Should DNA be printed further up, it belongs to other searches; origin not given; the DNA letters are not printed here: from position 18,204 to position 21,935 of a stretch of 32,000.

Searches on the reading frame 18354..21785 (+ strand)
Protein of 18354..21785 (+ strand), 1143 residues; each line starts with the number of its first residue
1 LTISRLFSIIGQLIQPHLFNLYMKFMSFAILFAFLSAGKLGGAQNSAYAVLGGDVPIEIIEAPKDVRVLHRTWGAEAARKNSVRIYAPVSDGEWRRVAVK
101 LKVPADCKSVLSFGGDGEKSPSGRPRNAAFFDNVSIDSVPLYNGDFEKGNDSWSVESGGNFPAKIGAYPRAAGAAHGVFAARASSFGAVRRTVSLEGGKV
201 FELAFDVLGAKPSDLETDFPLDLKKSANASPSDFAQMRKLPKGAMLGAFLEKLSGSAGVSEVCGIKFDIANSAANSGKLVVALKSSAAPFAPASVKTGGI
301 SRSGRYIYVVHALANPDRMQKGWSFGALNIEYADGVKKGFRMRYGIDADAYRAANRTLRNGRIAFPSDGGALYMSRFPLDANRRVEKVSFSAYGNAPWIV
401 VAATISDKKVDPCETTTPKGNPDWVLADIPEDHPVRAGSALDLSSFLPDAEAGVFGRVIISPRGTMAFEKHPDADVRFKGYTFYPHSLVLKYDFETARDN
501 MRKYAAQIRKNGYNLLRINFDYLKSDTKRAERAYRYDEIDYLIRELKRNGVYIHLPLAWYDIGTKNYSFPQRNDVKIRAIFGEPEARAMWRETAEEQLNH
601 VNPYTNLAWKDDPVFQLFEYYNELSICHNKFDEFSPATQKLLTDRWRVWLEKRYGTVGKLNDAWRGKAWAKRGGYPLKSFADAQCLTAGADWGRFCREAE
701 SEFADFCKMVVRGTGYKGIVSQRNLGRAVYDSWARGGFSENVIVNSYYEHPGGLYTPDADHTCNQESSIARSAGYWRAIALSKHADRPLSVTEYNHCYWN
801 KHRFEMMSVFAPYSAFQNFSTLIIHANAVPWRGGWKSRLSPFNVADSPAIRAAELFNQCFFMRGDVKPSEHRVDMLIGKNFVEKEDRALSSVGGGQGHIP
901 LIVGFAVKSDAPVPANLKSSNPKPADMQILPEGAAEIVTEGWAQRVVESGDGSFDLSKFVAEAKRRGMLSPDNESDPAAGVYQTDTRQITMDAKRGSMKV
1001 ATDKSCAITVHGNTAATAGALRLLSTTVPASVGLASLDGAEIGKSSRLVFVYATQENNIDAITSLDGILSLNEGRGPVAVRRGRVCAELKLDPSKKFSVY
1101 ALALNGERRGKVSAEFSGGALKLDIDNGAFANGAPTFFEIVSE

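Call 49: search_protein_families(library=pfam, proteins=[window:18354-21785:+], max_evalue=0.00001)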
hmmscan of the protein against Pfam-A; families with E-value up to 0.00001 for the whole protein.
window:18354-21785:+ (1143 aa): 1 family
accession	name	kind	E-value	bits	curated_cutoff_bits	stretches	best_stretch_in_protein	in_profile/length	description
PF02449.21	Glyco_hydro_42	-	4.3e-06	26.8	21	0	606-797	120-301/376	Beta-galactosidase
